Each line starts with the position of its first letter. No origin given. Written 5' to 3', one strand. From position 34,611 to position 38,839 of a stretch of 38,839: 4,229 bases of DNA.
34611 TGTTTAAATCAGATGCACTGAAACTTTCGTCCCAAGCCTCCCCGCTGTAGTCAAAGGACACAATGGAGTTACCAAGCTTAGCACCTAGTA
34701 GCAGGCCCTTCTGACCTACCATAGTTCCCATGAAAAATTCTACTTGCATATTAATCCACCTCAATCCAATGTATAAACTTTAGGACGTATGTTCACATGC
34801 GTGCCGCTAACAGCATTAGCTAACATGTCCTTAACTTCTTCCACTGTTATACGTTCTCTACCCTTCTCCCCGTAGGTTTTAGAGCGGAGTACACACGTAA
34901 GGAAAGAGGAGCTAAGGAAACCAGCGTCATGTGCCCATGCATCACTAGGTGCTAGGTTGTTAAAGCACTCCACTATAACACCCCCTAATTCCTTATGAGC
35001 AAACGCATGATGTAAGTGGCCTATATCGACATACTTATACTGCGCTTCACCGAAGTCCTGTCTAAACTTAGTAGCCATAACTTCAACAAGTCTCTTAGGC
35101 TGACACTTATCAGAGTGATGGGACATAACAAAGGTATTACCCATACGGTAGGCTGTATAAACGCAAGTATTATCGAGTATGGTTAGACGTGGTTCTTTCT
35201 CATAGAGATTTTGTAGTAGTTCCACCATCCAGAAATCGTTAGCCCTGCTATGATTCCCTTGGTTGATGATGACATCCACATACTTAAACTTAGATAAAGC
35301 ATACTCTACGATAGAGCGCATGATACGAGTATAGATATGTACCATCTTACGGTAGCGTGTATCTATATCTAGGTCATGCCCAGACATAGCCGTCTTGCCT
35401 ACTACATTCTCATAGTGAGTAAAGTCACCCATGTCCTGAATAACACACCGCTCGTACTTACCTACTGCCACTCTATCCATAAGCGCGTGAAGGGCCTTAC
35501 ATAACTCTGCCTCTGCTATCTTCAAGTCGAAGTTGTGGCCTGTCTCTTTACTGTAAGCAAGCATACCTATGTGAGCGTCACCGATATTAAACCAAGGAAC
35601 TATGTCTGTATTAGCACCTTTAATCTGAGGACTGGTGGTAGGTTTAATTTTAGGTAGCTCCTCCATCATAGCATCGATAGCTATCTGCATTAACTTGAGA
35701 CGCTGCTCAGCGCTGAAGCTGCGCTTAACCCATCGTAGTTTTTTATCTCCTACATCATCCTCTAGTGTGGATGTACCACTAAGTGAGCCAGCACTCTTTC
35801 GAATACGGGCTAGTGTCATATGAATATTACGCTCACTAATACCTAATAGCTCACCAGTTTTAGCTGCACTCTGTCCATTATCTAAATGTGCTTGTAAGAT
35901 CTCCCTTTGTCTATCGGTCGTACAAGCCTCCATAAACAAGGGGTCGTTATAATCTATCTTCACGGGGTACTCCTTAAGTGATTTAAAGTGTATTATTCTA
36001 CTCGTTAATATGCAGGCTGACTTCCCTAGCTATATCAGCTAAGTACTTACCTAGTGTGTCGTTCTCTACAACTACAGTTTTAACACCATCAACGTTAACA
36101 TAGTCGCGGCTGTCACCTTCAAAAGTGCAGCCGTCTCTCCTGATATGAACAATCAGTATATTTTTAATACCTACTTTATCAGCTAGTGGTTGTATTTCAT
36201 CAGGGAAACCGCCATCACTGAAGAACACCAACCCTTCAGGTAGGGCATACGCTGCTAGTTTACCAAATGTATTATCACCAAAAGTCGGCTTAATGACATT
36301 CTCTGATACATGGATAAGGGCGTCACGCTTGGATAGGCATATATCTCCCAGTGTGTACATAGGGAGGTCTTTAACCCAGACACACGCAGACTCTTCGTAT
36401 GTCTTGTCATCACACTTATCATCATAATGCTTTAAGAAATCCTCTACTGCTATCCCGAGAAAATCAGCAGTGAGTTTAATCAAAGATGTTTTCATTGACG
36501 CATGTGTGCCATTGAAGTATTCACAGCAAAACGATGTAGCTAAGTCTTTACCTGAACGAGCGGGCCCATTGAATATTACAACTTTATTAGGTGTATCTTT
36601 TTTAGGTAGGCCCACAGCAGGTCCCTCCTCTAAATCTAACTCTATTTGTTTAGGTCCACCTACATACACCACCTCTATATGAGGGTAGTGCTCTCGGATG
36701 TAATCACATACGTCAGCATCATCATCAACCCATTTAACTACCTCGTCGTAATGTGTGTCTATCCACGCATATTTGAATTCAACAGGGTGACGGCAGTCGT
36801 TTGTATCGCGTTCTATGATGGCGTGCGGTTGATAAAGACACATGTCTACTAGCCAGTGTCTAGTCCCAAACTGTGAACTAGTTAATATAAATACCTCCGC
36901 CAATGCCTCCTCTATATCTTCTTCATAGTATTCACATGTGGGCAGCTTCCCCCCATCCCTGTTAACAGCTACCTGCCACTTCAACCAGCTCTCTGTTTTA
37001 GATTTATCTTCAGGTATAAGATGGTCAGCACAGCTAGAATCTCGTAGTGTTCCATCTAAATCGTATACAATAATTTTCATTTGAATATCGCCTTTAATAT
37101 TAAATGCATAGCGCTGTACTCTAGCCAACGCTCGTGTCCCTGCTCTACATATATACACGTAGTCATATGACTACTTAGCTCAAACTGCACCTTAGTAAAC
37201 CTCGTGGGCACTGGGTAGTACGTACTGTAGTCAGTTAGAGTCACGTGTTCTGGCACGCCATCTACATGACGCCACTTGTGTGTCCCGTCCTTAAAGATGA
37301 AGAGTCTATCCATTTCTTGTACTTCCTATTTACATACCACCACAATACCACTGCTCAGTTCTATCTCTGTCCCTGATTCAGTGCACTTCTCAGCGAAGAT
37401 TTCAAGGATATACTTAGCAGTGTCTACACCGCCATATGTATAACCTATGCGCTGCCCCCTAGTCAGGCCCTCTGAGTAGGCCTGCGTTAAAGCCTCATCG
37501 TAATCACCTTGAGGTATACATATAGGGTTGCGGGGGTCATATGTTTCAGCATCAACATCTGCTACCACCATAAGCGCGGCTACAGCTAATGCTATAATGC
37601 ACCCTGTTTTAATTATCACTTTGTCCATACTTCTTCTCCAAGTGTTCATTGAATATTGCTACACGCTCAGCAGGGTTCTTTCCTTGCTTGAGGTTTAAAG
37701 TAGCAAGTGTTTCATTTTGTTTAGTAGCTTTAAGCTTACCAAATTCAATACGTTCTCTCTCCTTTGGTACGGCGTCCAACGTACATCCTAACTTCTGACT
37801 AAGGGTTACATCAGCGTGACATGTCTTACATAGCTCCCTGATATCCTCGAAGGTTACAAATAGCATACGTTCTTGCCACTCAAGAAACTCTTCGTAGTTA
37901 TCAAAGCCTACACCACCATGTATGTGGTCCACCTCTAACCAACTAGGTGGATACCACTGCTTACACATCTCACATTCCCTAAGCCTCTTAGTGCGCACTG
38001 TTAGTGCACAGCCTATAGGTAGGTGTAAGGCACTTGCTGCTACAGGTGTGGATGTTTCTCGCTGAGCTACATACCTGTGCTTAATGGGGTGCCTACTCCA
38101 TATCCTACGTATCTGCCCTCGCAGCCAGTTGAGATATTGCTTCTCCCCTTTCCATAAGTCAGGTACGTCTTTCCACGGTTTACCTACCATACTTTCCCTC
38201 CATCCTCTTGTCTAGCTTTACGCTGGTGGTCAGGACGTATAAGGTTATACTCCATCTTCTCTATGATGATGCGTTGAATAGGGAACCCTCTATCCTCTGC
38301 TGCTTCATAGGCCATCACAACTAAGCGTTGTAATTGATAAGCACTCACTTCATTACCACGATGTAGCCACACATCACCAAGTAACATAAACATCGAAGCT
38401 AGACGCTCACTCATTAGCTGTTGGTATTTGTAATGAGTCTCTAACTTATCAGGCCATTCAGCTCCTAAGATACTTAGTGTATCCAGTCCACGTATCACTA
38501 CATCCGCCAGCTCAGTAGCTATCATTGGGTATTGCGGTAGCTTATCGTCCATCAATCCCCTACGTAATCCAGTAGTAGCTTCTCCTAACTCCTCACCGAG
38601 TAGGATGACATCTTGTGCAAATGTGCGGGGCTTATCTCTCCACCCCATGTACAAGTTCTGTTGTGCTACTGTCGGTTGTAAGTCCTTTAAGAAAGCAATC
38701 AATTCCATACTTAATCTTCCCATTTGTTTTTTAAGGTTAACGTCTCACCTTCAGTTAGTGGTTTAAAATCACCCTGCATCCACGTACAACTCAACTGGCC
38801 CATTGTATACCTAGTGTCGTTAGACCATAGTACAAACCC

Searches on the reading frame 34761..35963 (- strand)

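Call 7: search_protein_families(library=pfam, proteins=[window:34761-35963:-], max_evalue=0.01)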
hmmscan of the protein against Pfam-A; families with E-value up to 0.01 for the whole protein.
window:34761-35963:- (400 aa): 2 families
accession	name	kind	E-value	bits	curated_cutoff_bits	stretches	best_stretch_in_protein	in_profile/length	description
PF08281.18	Sigma70_r4_2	-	7.1e-05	22.8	25.7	1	17-56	13-52/54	Sigma-70, region 4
PF04545.22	Sigma70_r4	-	0.0012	18.7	24.1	1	16-54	6-44/50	Sigma-70, region 4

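Call 8: search_protein_families(library=phrogs, proteins=[window:34761-35963:-], max_evalue=0.001)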
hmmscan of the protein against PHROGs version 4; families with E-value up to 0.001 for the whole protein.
window:34761-35963:- (400 aa): 5 families
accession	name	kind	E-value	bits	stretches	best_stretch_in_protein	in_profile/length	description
phrog_704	-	DNA, RNA and nucleotide metabolism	9.2e-95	319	1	19-377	8-389/390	DNA repair exonuclease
phrog_20762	-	unknown function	6.8e-21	75.7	1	261-374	2-115/117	-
phrog_284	-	DNA, RNA and nucleotide metabolism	3.3e-19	70.1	1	20-363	38-384/398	exonuclease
phrog_20703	-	unknown function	1.1e-13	52.7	1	61-187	105-227/258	-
phrog_21891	-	unknown function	3e-10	41.9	1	245-358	6-117/130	-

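Call 52: search_protein_families(library=ncbifam, proteins=[window:34761-35963:-], max_evalue=0.001)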
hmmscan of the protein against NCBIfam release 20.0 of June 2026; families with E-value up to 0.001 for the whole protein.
window:34761-35963:- (400 aa): 1 family
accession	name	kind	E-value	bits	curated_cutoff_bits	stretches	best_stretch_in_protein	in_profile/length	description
TIGR02937.1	sigma70-ECF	superfamily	0.00013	21.7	42.9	1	16-56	119-159/165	sigma-70 family RNA polymerase sigma factor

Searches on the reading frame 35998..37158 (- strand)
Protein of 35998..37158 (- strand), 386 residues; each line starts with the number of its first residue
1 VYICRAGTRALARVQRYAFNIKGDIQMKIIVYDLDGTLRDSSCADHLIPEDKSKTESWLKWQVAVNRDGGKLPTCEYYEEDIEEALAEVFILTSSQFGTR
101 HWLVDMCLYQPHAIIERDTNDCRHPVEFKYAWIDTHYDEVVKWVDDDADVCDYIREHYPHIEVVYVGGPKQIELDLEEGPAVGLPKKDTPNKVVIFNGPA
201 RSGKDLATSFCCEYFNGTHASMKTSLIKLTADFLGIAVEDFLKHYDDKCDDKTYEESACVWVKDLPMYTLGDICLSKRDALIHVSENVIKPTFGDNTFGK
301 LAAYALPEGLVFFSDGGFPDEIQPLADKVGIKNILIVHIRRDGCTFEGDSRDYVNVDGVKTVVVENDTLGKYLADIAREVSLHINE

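Call 7: search_protein_families(library=pfam, proteins=[window:35998-37158:-], max_evalue=0.01)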
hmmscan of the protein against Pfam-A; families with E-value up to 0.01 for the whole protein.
window:35998-37158:- (386 aa): 0 families

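Call 8: search_protein_families(library=phrogs, proteins=[window:35998-37158:-], max_evalue=0.001)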
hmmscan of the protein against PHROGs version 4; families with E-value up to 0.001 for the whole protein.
window:35998-37158:- (386 aa): 3 families
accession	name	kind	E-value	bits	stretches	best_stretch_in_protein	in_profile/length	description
phrog_139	-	other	3.1e-30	106.8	1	190-368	82-247/342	deoxynucleoside monophosphate kinase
phrog_415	-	other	9.9e-15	55.8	1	24-161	18-161/218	polynucleotide kinase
phrog_31701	-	unknown function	1.5e-06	29.4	1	191-249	12-72/89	-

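Call 52: search_protein_families(library=ncbifam, proteins=[window:35998-37158:-], max_evalue=0.001)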
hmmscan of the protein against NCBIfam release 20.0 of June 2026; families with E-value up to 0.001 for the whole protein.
window:35998-37158:- (386 aa): 0 families

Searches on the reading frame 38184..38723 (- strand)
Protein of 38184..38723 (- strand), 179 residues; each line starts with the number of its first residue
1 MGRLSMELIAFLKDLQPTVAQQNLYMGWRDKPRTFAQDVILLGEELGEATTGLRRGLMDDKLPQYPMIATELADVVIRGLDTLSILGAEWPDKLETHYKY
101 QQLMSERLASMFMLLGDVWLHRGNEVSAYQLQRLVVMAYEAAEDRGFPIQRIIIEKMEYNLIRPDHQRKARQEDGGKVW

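Call 7: search_protein_families(library=pfam, proteins=[window:38184-38723:-], max_evalue=0.01)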
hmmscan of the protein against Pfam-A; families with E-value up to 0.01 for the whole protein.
window:38184-38723:- (179 aa): 0 families

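Call 8: search_protein_families(library=phrogs, proteins=[window:38184-38723:-], max_evalue=0.001)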
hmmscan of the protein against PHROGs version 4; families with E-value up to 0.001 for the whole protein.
window:38184-38723:- (179 aa): 4 families
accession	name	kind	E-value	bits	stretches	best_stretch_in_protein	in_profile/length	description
phrog_5658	-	other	1e-29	105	1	6-178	298-420/421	pyrophosphatase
phrog_6945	-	unknown function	5.8e-15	56.5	2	39-85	189-235/270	-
phrog_3301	-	other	3.4e-11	44.4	1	9-87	47-143/169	pyrophosphatase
phrog_9236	-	other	3.1e-07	31.4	1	68-169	85-189/191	pyrophosphatase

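Call 52: search_protein_families(library=ncbifam, proteins=[window:38184-38723:-], max_evalue=0.001)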
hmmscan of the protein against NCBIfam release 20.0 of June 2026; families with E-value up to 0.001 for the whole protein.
window:38184-38723:- (179 aa): 0 families
